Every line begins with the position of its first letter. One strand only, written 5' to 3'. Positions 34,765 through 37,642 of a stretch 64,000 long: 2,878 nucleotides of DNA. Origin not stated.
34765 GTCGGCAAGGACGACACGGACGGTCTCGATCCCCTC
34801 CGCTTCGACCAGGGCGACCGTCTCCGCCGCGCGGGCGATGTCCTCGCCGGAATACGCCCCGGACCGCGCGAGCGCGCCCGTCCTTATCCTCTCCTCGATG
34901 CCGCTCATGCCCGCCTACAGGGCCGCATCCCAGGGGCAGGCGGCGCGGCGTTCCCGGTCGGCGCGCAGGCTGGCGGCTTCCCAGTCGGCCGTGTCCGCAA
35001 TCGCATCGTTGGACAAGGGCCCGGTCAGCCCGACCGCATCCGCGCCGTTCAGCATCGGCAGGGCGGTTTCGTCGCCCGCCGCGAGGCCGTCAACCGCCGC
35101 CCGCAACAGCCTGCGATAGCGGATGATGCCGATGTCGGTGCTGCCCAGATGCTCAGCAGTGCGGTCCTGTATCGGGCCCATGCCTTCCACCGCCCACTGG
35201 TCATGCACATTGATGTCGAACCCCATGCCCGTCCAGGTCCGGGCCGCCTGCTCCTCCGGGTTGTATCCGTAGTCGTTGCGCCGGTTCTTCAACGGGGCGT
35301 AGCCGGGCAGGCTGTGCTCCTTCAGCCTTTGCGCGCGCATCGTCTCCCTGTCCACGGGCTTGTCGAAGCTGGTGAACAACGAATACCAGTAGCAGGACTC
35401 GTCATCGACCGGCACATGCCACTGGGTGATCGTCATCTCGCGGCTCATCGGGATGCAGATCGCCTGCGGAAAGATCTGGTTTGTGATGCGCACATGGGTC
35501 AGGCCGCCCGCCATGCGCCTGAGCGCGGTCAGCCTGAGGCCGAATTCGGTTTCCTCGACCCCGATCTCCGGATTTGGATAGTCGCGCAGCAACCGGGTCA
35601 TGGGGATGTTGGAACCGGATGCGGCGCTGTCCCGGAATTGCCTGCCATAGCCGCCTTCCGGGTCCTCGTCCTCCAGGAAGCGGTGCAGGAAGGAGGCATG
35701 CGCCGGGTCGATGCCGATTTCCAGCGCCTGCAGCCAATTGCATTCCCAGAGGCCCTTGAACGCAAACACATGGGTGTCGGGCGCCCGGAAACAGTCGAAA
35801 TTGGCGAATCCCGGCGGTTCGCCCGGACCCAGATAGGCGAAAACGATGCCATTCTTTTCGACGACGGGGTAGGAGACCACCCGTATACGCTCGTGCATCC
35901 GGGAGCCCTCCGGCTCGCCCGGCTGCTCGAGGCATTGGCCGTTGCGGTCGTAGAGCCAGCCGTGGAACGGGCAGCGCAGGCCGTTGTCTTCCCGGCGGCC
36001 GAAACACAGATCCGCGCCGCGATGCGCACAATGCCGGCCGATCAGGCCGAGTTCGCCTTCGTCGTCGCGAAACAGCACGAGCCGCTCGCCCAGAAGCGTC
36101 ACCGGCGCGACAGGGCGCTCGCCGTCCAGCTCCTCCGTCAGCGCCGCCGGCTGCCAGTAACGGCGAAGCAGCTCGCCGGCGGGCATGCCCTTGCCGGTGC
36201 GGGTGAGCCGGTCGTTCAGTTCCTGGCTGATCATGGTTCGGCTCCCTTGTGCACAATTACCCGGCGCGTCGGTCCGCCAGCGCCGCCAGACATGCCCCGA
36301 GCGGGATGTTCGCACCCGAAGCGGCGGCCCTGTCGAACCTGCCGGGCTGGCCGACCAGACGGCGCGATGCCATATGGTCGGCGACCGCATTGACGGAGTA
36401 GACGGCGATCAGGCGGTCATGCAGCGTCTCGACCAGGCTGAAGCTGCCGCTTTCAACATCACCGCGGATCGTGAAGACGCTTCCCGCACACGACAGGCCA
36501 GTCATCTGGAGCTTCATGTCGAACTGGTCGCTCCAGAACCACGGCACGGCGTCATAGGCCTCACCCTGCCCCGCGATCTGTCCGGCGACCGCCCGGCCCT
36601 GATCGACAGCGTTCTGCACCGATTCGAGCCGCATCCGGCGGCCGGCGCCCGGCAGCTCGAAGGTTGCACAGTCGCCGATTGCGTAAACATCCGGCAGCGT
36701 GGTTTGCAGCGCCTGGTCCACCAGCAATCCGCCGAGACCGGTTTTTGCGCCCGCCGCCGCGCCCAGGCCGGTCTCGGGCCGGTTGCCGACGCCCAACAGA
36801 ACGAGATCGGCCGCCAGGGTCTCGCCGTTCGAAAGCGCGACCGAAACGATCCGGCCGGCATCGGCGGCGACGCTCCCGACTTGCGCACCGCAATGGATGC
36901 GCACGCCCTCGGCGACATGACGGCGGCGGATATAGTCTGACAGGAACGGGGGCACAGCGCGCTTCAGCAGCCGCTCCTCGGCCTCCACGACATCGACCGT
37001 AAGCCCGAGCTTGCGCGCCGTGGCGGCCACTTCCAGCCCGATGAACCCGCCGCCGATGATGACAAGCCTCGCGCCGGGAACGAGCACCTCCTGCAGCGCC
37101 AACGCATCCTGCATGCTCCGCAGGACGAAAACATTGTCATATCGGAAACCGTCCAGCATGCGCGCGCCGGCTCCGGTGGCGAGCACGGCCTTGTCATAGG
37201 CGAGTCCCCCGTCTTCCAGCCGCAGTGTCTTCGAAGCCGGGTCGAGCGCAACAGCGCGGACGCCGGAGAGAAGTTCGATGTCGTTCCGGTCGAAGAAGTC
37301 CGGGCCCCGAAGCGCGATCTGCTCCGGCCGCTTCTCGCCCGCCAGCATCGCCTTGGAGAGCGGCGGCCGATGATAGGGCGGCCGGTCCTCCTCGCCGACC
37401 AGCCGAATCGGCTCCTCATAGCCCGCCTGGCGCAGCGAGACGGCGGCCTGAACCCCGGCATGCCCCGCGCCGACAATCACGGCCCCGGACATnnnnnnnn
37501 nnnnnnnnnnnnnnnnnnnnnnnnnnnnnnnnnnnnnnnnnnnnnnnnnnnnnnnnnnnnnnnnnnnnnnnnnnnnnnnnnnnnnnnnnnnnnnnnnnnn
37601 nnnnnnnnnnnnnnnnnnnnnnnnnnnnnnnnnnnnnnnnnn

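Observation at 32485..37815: GS-like gamma-glutamyl ligase + alpha-only Rieske oxygenase with dedicated reductase and ferredoxin + orphan amino-acid-type binding protein: candidate gamma-glutamylation-dependent amine oxidation pathway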

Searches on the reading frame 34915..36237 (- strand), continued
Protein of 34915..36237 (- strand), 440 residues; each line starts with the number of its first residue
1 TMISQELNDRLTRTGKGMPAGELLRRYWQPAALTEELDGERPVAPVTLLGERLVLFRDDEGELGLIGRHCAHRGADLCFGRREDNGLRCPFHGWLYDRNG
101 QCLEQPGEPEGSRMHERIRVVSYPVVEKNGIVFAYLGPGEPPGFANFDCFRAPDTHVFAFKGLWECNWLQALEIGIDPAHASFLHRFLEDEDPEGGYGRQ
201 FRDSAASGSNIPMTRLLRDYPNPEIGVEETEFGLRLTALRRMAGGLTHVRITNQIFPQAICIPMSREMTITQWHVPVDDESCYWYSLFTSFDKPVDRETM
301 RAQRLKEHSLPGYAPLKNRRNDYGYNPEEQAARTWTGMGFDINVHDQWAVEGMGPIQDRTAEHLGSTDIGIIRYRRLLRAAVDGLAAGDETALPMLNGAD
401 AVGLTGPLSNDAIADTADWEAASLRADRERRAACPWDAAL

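Call 72: search_protein_families(library=pfam, proteins=[L011:11375-12205:+, L061:12823-13170:+, L047:1000-2244:-, L068:8213-9991:+, L002:2682-4007:-, L081:18066-18788:+, L082:13409-14158:+, L082:16809-17363:-, L026:8613-9413:-, L062:6598-8148:-])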
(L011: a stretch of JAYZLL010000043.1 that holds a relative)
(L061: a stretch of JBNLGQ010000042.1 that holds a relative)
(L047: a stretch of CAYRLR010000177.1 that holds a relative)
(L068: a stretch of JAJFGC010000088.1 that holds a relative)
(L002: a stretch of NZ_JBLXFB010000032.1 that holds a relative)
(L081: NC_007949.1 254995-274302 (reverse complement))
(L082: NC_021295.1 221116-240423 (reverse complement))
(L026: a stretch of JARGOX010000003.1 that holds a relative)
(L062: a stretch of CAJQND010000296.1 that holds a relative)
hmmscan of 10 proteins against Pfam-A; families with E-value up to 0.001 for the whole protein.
L011:11375-12205:+ (276 aa): 1 family
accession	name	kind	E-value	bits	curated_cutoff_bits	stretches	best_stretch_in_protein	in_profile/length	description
PF00797.23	Acetyltransf_2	-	4.1e-54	184.4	22.8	1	29-260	5-238/240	N-acetyltransferase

L061:12823-13170:+ (115 aa): 2 families
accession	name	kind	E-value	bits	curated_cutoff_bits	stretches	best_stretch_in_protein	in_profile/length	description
PF02962.20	CHMI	-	2.2e-13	51.1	26.5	1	2-103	1-109/124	5-carboxymethyl-2-hydroxymuconate isomerase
PF01361.26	Tautomerase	-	0.00076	19.8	22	0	61-88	2-29/60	Tautomerase enzyme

L047:1000-2244:- (414 aa): 6 families
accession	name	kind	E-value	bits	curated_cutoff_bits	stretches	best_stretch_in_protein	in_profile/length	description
PF01494.25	FAD_binding_3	-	9.7e-27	94.5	22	1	23-361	5-345/349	FAD binding domain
PF01266.30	DAO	-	5.6e-05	23.3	27.9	0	23-55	3-35/353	FAD dependent oxidoreductase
PF13450.12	NAD_binding_8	-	0.00019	22.1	21.9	0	24-54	1-31/68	NAD(P)-binding Rossmann-like domain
PF00890.30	FAD_binding_2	-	0.00038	20.2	20.4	1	23-55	3-35/414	FAD binding domain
PF07992.20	Pyr_redox_2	-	0.00059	19.8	26.1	0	23-53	4-34/291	Pyridine nucleotide-disulphide oxidoreductase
PF12831.13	FAD_oxidored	-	0.00067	19.5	27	1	23-52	3-32/416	FAD dependent oxidoreductase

L068:8213-9991:+ (592 aa): 2 families
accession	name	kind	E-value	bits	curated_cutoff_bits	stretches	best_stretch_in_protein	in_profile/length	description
PF07969.17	Amidohydro_3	-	1.2e-75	256.3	29.7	1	83-588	1-472/472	Amidohydrolase family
PF01979.26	Amidohydro_1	-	9.3e-15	55.1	25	1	365-587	133-345/345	Amidohydrolase family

L002:2682-4007:- (441 aa): 1 family
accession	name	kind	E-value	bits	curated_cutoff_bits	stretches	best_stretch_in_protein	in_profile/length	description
PF01565.28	FAD_binding_4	-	1.7e-18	67.1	26.4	1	32-145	24-139/139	FAD binding domain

L081:18066-18788:+ (240 aa): 2 families
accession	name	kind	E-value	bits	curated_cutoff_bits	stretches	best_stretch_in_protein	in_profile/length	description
PF00117.34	GATase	-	8.4e-12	45.6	22.8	1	18-185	13-179/190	Glutamine amidotransferase class-I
PF07722.19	Peptidase_C26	-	0.00036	20.8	20.5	1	68-104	93-129/219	Peptidase C26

L082:13409-14158:+ (249 aa): 2 families
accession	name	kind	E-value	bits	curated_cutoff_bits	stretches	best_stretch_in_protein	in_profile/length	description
PF07722.19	Peptidase_C26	-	2.3e-61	207.8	20.5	1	3-220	1-219/219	Peptidase C26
PF00117.34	GATase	-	6e-15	55.8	22.8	1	22-223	9-175/190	Glutamine amidotransferase class-I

L082:16809-17363:- (184 aa): 1 family
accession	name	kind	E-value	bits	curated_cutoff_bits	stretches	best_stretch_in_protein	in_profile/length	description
PF16155.11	PnbB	-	9.7e-60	201.3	26.9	1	17-177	2-153/153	4-hydroxylaminobenzoate lyase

L026:8613-9413:- (266 aa): 3 families
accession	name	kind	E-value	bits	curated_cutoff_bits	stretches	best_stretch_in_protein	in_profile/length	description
PF01614.24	IclR_C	-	7.9e-25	87.9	24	1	99-259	12-171/174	Bacterial transcriptional regulator IclR C-terminal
PF09339.16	HTH_IclR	-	4.7e-14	52.3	22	1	26-72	4-50/52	IclR helix-turn-helix domain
PF08100.18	Dimerisation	-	0.00046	20.4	25.6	0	28-81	28-85/93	O-methyltransferase dimerisation domain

L062:6598-8148:- (516 aa): 2 families
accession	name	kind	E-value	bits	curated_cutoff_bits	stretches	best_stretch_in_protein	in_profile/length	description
PF00501.34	AMP-binding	-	1.2e-78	265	29.9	1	25-381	6-384/384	AMP-binding enzyme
PF13193.12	AMP-binding_C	-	8.1e-22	78.4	24.5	1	431-508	1-76/76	AMP-binding enzyme C-terminal domain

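Call 75: find_homologous_proteins(query=L080:10001-11308:+, max_evalue=1e-100)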
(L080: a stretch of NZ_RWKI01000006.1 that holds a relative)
Query L080:10001-11308:+ (436 aa): 7229 proteins with E <= 1e-100 among 8000 candidates; the best 120 are listed.
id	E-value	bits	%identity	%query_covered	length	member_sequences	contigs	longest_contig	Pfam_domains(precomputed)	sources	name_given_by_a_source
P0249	1.7e-278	941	90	100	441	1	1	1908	PF11723.15,PF19301.6,PF00355.33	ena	-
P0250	1.1e-274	929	89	100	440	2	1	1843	PF11723.15,PF19301.6,PF00355.33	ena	-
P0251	2.1e-273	925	89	100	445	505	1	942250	PF11723.15,PF19301.6,PF00355.33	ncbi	ncbi:UNVERIFIED_ORG: nitrite reductase/ring-hydroxylating ferredoxin subunit [Variovorax guangxiensi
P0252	5.6e-273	923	89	100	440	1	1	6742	PF11723.15,PF19301.6,PF00355.33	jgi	jgi:phthalate 4,5-dioxygenase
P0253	3.7e-272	920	89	100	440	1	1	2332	PF11723.15,PF19301.6,PF00355.33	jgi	jgi:nitrite reductase/ring-hydroxylating ferredoxin subunit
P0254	1.7e-266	902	87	100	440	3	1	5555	PF11723.15,PF19301.6,PF00355.33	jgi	jgi:phenylpropionate dioxygenase-like ring-hydroxylating dioxygenase large terminal subunit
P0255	2.6e-265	898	88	100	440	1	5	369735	PF19301.6,PF00355.33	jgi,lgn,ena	-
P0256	4.9e-265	897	86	100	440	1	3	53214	PF11723.15,PF19301.6,PF00355.33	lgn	-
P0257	2.6e-264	895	86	100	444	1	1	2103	PF11723.15,PF19301.6,PF00355.33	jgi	-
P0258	3.4e-264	894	86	100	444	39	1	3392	PF11723.15,PF19301.6,PF00355.33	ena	-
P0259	3.5e-264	894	85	100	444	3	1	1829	PF11723.15,PF19301.6,PF00355.33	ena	-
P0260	7.7e-264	893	85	100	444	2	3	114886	PF11723.15,PF19301.6,PF00355.33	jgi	jgi:phthalate 4,5-dioxygenase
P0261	1.8e-263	892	85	100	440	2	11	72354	PF11723.15,PF19301.6,PF00355.33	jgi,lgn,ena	-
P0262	3.8e-263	891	85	100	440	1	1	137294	PF11723.15,PF19301.6,PF00355.33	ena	-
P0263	8.4e-263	890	85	100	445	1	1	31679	PF11723.15,PF19301.6,PF00355.33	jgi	jgi:phthalate 4,5-dioxygenase oxygenase subunit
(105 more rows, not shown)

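Call 86: find_encoding_contigs(protein=P0004, flank=10000, max_places=3)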
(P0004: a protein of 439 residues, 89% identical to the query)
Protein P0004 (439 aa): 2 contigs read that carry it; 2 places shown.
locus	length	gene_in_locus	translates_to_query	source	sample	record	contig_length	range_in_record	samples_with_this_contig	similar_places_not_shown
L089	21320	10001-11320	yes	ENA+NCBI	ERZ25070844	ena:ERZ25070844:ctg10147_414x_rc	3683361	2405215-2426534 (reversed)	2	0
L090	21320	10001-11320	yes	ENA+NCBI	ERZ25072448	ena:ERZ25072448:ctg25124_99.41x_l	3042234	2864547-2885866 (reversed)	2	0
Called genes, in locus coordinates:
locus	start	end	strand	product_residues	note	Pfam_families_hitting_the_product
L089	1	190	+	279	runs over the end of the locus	PF05721:PhyH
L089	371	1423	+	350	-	PF11700:ATG22, PF07690:MFS_1 (weak)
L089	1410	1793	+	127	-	PF00903:Glyoxalase, PF22677:Ble-like_N (weak)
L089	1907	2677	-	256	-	PF00528:BPD_transp_1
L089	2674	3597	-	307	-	PF19300:BPD_transp_1_N (faint), PF00528:BPD_transp_1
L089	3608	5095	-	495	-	PF00496:SBP_bac_5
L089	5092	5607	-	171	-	PF07845:DUF1636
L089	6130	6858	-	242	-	PF00106:adh_short, PF13561:adh_short_C2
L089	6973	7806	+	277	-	PF27522:YDMC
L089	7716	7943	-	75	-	-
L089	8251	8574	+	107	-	-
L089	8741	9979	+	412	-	PF00890:FAD_binding_2 (faint), PF01134:GIDA (faint), PF01262:AlaDh_PNT_C (faint), PF01266:DAO (faint), PF03486:HI0933_like (faint), PF07992:Pyr_redox_2, PF00070:Pyr_redox, PF14759:Reductase_C, +2 more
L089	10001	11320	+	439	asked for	PF00355:Rieske, PF19301:LigXa_C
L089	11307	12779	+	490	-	PF16952:Gln-synt_N_2 (faint), PF00120:Gln-synt_C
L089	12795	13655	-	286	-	PF05721:PhyH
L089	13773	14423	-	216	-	PF03548:LolA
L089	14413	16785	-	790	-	PF13491:FtsK_4TM, PF17854:FtsK_alpha, PF01580:FtsK_SpoIIIE, PF09397:FtsK_gamma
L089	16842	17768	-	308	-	PF00892:EamA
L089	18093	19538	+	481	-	PF00890:FAD_binding_2, PF01262:AlaDh_PNT_C (faint), PF01266:DAO, PF03486:HI0933_like (faint), PF12831:FAD_oxidored (weak)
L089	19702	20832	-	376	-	PF06441:EHN, PF00561:Abhydrolase_1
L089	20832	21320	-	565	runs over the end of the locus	PF00449:Urease_alpha (weak), PF07969:Amidohydro_3, PF01979:Amidohydro_1 (weak)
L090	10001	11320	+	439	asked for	PF00355:Rieske, PF19301:LigXa_C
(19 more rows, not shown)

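Call 87: find_encoding_contigs(protein=P0033, flank=10000, max_places=3)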
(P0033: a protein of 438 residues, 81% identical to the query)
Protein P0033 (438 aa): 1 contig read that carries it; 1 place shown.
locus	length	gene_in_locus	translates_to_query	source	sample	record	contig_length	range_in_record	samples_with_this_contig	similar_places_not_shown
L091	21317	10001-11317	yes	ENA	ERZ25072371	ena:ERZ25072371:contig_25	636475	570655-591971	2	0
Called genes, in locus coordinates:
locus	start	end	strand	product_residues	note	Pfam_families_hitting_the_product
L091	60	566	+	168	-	PF00583:Acetyltransf_1 (weak)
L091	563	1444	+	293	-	PF00487:FA_desaturase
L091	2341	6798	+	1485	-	PF26745:SPM, PF00353:HemolysinCabind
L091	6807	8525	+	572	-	PF00664:ABC_membrane, PF00005:ABC_tran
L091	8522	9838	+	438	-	PF25919:BSH_CusB (faint), PF25994:HH_AprE, PF26002:Beta-barrel_AprE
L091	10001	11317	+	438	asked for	PF00355:Rieske, PF19301:LigXa_C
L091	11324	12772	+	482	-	PF16952:Gln-synt_N_2 (weak), PF03951:Gln-synt_N (faint), PF00120:Gln-synt_C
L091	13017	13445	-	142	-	PF15970:HicB-like_2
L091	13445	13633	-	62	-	PF07927:HicA_toxin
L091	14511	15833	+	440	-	PF00078:RVT_1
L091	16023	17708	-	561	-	-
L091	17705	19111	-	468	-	PF01546:Peptidase_M20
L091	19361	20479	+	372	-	PF02746:MR_MLE_N, PF13378:MR_MLE_C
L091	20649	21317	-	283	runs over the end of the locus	PF03781:FGE-sulfatase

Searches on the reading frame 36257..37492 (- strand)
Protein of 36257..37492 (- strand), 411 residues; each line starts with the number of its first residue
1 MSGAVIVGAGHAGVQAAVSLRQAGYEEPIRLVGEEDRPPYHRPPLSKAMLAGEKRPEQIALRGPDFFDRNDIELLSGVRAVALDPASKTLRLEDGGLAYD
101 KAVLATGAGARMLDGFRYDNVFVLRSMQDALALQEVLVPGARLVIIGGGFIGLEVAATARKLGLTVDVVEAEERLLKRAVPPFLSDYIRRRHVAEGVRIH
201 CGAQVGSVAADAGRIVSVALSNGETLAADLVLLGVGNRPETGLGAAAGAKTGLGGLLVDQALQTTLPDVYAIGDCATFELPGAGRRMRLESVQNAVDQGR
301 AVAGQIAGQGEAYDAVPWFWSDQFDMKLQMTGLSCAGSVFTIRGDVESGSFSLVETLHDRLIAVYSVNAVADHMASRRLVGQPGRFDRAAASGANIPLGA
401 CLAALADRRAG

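Call 5: search_protein_families(library=pfam, proteins=[window:36257-37492:-])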
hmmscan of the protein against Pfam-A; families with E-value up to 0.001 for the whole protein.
window:36257-37492:- (411 aa): 11 families
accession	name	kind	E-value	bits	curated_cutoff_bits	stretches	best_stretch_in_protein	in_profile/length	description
PF07992.20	Pyr_redox_2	-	9.1e-68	229.2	26.1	1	5-299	4-291/291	Pyridine nucleotide-disulphide oxidoreductase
PF14759.12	Reductase_C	-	1.3e-20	74.1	25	1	318-399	1-82/85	Reductase C-terminal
PF00070.33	Pyr_redox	-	5.8e-18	65.6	22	1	142-222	1-81/82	Pyridine nucleotide-disulphide oxidoreductase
PF13450.12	NAD_binding_8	-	2.5e-07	31.3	21.9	0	145-175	1-31/68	NAD(P)-binding Rossmann-like domain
PF13738.12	Pyr_redox_3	-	4.6e-07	29.8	30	0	140-273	164-305/305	Pyridine nucleotide-disulphide oxidoreductase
PF03486.20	HI0933_like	-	6.3e-07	29.5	50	0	143-177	3-37/244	HI0933-like protein Rossmann domain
PF01266.30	DAO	-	6.5e-07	29.6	27.9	0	143-173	2-32/353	FAD dependent oxidoreductase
PF01262.27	AlaDh_PNT_C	-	4.6e-05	23.4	23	1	135-178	22-66/214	Alanine dehydrogenase/PNT, C-terminal domain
PF05834.18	Lycopene_cycl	-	4.9e-05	23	23.4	0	143-176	2-37/380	Lycopene cyclase protein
PF04820.20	Trp_halogenase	-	0.00013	21.5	21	0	186-264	162-241/458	Tryptophan halogenase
PF00890.30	FAD_binding_2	-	0.00041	20.1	20.4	0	143-174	2-33/414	FAD binding domain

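Call 6: search_protein_families(library=ncbifam, proteins=[window:36257-37492:-])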
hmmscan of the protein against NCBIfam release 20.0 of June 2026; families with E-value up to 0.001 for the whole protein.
window:36257-37492:- (411 aa): 67 families (the best 25 are shown)
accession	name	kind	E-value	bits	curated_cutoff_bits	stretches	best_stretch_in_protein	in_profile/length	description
NF042949.2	3PPDioc_HcaD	equivalog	7.9e-92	307.9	450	1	4-385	4-383/386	3-phenylpropionate/cinnamic acid dioxygenase ferredoxin--NAD(+) reductase subunit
NF041682.1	ant_diox_AndAa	equivalog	2.3e-83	280.2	650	1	5-399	7-403/406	anthranilate 1,2-dioxygenase system ferredoxin--NAD(+) reductase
NF007286.0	PRK09754.1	equivalog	1.4e-72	244.7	447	1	5-398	7-397/400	phenylpropionate dioxygenase ferredoxin reductase subunit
NF045765.1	PhenlGlyoxDHPadH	equivalog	2.7e-51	174.7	475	1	5-372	6-378/416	NADH-dependent phenylglyoxylate dehydrogenase subunit epsilon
TIGR02374.1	nitri_red_nirB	equivalog_domain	2.6e-44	151.8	578.35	1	5-314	2-310/794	nitrite reductase large subunit NirB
NF003437.0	PRK04965.1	equivalog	6.5e-44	150.4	392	1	3-278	4-277/378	NADH:flavorubredoxin reductase NorW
NF007123.0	PRK09564.1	equivalog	8.1e-32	110.5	458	1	5-314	4-322/444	CoA-disulfide reductase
TIGR01350.1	lipoamide_DH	equivalog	1.9e-29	102.7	408.8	1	93-317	124-343/461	dihydrolipoyl dehydrogenase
NF011565.0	PRK14989.1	subfamily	2.8e-29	101.7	883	1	27-279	31-286/847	nitrite reductase large subunit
TIGR03385.1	CoA_CoA_reduc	equivalog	2.1e-28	99.3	578.8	1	5-314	3-321/439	CoA-disulfide reductase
NF046103.1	NOXase_Strep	equivalog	4.4e-27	95.1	600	1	5-309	3-314/442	H2O-forming NADH oxidase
NF004992.0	PRK06370.1-4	equivalog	1.2e-22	80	629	1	86-276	120-310/459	FAD-containing oxidoreductase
TIGR02053.1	MerA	equivalog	4.2e-22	78.8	454.45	1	85-277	114-309/465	mercury(II) reductase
NF004991.0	PRK06370.1-3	subfamily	5.1e-22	78.1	620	1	87-301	153-368/509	FAD-containing oxidoreductase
NF003585.0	PRK05249.1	equivalog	9.1e-22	77.3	465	1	65-309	103-336/464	Si-specific NAD(P)(+) transhydrogenase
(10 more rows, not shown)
